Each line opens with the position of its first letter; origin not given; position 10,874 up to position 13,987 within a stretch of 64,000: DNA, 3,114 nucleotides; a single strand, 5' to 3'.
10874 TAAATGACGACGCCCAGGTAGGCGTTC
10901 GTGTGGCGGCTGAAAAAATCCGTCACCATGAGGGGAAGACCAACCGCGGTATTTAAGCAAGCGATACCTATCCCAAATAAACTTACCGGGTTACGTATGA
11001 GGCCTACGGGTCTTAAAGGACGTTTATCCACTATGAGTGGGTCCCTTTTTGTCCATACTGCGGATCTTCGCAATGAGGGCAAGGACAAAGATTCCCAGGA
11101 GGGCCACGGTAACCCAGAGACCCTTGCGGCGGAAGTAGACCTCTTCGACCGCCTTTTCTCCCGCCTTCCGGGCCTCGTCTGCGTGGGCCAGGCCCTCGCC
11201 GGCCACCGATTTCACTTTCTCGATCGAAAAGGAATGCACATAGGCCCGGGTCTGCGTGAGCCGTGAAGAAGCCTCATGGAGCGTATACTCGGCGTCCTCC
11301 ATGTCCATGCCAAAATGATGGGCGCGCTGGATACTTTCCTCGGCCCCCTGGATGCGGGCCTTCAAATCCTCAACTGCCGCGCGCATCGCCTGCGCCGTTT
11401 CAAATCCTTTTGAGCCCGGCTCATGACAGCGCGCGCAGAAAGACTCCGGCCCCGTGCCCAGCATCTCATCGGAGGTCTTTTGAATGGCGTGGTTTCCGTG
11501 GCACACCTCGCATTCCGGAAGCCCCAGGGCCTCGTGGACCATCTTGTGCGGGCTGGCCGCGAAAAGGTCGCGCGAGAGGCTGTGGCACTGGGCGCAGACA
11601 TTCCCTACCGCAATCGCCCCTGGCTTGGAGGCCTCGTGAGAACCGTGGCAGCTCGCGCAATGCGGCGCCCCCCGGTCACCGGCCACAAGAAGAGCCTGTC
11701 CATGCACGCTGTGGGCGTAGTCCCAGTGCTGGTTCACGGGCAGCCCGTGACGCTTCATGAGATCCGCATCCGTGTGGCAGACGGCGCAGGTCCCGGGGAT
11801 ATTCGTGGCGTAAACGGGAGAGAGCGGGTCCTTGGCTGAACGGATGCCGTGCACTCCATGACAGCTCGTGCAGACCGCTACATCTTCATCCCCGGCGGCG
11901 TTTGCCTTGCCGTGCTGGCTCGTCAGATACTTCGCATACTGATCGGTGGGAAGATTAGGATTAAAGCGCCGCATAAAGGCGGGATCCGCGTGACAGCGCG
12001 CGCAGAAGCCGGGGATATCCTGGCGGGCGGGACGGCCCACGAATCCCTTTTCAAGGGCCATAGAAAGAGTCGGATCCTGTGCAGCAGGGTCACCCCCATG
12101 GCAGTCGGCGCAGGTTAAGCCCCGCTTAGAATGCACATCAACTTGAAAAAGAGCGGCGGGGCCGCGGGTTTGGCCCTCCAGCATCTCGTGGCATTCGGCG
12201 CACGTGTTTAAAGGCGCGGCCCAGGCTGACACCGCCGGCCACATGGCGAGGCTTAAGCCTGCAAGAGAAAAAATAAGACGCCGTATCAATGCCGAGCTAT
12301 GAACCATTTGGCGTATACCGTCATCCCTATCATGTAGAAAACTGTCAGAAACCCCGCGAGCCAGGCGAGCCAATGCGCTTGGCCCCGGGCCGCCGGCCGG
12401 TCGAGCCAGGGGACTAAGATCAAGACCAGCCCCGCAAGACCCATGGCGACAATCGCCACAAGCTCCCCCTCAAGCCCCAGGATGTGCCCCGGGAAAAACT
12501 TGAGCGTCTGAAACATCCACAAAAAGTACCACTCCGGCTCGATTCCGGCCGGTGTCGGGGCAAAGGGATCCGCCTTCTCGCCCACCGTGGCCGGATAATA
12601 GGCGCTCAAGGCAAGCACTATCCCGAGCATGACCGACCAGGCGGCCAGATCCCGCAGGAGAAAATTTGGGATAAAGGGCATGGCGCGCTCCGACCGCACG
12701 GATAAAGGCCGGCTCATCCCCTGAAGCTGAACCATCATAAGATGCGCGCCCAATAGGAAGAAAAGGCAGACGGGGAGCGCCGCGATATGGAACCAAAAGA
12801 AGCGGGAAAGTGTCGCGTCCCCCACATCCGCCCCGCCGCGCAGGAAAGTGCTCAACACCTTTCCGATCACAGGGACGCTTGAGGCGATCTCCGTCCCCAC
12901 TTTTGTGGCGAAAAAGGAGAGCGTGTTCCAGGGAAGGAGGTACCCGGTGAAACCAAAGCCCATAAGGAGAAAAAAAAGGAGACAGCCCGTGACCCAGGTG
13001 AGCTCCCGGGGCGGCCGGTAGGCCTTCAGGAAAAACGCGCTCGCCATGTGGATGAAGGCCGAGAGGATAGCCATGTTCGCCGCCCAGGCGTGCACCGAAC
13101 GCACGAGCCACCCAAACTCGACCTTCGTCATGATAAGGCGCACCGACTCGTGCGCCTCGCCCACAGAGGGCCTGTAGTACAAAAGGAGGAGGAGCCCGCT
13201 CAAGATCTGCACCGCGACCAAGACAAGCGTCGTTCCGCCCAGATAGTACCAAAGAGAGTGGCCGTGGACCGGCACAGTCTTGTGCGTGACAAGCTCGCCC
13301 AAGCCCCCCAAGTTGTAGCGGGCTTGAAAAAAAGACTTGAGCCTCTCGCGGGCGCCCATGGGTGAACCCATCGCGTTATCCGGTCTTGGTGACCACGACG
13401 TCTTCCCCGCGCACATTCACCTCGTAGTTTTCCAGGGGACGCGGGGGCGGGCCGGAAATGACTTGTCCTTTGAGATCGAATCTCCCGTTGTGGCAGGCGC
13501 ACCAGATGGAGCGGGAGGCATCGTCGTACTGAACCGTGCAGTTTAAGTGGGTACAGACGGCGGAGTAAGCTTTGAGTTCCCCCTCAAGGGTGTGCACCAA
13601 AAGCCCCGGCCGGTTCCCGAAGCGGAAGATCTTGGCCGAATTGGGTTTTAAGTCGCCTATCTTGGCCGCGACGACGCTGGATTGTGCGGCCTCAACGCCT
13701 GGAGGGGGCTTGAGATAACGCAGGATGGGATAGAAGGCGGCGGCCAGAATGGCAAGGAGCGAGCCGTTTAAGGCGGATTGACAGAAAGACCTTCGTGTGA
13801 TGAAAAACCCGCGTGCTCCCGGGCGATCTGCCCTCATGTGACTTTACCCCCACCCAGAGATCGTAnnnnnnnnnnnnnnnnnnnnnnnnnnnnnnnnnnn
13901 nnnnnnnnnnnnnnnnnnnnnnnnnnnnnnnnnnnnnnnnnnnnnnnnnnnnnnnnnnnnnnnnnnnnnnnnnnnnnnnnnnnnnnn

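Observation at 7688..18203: Composite gene cluster: a Rieske/cyt b complex, two extra quinol-oxidoreductase modules, five multiheme cytochromes and an outer-membrane beta-barrel, led by hemA (candidate extracellular electron-transfer system)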

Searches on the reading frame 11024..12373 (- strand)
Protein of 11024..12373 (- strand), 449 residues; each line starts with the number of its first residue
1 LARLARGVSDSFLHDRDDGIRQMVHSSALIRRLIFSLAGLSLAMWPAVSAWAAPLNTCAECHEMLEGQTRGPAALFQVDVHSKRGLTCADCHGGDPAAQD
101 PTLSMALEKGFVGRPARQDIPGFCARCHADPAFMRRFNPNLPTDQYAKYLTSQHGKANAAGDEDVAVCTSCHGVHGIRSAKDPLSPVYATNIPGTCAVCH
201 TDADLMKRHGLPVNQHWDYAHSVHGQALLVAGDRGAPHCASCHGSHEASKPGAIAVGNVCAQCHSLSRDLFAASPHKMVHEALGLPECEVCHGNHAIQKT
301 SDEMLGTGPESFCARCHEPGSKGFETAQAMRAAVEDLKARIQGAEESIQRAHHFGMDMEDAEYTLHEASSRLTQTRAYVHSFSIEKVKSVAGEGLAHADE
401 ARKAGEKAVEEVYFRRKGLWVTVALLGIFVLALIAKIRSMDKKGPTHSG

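Call 4: search_protein_families(library=pfam, proteins=[window:11024-12373:-], max_evalue=0.01)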
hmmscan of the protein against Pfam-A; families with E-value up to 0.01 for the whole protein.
window:11024-12373:- (449 aa): 4 families
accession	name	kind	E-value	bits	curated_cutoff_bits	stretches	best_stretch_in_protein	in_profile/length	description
PF14537.11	Cytochrom_c3_2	-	5.6e-14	52.8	25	3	80-200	1-78/79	Cytochrome c3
PF14522.11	Cytochrome_C7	-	4.2e-13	49.3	24.8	1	194-265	14-67/67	Cytochrome c7 and related cytochrome c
PF09699.15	Paired_CXXCH_1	-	1.1e-11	44.6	20.6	2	168-203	9-39/41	Doubled CXXCH motif (Paired_CXXCH_1)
PF22678.1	Cytochrom_c_NrfB-like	-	0.0016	19.3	27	0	56-97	34-70/89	Cytochrome c-type protein NrfB-like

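Call 5: search_protein_families(library=ncbifam, proteins=[window:11024-12373:-], max_evalue=0.01)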
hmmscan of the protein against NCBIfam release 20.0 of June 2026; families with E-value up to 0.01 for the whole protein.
window:11024-12373:- (449 aa): 2 families
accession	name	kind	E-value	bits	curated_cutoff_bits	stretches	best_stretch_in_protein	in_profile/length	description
TIGR01905.1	paired_CXXCH_1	subfamily_domain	2.6e-06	27.3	25.2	0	238-265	8-37/41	doubled CXXCH domain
TIGR03146.1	cyt_nit_nrfB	equivalog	0.0018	18.6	166.6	0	56-93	12-48/145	cytochrome c nitrite reductase pentaheme subunit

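Call 36: search_solved_structures(query=window:11024-12373:-, max_evalue=0.01)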
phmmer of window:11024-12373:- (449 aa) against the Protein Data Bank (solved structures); distinct sequences matched with E-value up to 0.01: 0.

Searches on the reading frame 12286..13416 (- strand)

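Call 4: search_protein_families(library=pfam, proteins=[window:12286-13416:-], max_evalue=0.01)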
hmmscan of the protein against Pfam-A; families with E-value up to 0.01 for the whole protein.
window:12286-13416:- (376 aa): 3 families
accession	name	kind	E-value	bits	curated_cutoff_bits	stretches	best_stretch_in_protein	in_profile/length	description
PF00033.24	Cytochrome_B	-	6.4e-50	170.1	27.2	1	54-232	11-188/189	Cytochrome b/b6/petB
PF13631.11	Cytochrom_B_N_2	-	1.8e-41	142.3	27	1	117-278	4-166/169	Cytochrome b(N-terminal)/b6/petB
PF00032.22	Cytochrom_B_C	-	7.6e-12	45.8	20.7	1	282-362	2-73/102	Cytochrome b(C-terminal)/b6/petD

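Call 5: search_protein_families(library=ncbifam, proteins=[window:12286-13416:-], max_evalue=0.01)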
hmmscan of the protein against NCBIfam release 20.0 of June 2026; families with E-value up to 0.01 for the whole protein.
window:12286-13416:- (376 aa): 6 families
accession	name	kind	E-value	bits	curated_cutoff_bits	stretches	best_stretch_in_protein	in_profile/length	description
NF002990.0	PRK03735.1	subfamily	9.9e-68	228.2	325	1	25-238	4-223/223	cytochrome b6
NF040969.1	cytb_ExtP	equivalog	2e-61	207.4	290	1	52-236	20-204/205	selenite/tellurite reduction operon b-type cytochrome ExtP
NF050120.1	bc1_QcrB_actin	exception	7.1e-39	134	500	1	84-344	53-343/458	cytochrome bc1 complex cytochrome b subunit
NF041076.1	cyt_b_SoxC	equivalog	8.3e-30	104.1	740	1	50-369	21-359/542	proton pump complex cytochrome B SoxC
TIGR01156.1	cytb6_f_IV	equivalog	3.8e-10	39.8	127.05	1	264-349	48-131/160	cytochrome b6-f complex subunit IV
NF040970.1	memb_ExtQ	equivalog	0.00024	21.4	150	1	252-352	8-97/134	selenite/tellurite reduction operon b-type cytochrome membrane protein ExtQ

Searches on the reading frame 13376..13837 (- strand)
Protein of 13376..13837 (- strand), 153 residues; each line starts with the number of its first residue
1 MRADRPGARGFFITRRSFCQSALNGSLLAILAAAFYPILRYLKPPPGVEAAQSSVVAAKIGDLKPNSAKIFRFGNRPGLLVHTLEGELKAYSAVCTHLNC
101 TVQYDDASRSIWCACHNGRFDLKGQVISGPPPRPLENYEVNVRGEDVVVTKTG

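Call 4: search_protein_families(library=pfam, proteins=[window:13376-13837:-], max_evalue=0.01)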
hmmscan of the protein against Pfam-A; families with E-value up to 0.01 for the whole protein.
window:13376-13837:- (153 aa): 1 family
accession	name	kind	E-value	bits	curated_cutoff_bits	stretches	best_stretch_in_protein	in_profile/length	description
PF00355.32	Rieske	-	2.8e-14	53.2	20.3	1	55-139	3-88/88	Rieske [2Fe-2S] domain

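Call 5: search_protein_families(library=ncbifam, proteins=[window:13376-13837:-], max_evalue=0.01)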
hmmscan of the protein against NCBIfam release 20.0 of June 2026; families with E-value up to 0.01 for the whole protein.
window:13376-13837:- (153 aa): 9 families
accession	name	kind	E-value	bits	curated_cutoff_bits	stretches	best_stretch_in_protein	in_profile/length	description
NF010001.0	PRK13474.1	subfamily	1.4e-18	66.9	154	1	13-151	12-163/178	cytochrome b6-f complex iron-sulfur subunit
NF045928.1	Cytb6fFeSPetC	equivalog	5.9e-18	64.9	250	1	14-149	13-162/179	cytochrome b6-f complex iron-sulfur subunit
TIGR01416.1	Rieske_proteo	equivalog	1.6e-14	54.3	97.4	1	90-148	111-173/176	ubiquinol-cytochrome c reductase iron-sulfur subunit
NF050121.1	bc1_QcrA_actin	exception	1.6e-10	41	275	1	86-145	238-300/319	cytochrome bc1 complex Rieske iron-sulfur subunit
NF041174.1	SDX_Thmprot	equivalog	5.3e-08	33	170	1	79-131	27-84/109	sulredoxin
TIGR02694.1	arsenite_ox_S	equivalog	7.1e-08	32.4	95.65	1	85-145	48-110/129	arsenate reductase (azurin) small subunit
NF007422.0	PRK09965.1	equivalog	3.6e-06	27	113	1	70-150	17-99/106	bifunctional 3-phenylpropionate/cinnamic acid dioxygenase ferredoxin subunit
NF042948.2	3PPDioc_HcaC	equivalog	4e-05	23.8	150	1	78-150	26-101/105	3-phenylpropionate/cinnamic acid dioxygenase ferredoxin subunit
TIGR02377.1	MocE_fam_FeS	subfamily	0.0025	17.8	136.15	1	55-149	3-99/101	MocE family 2Fe-2S type ferredoxin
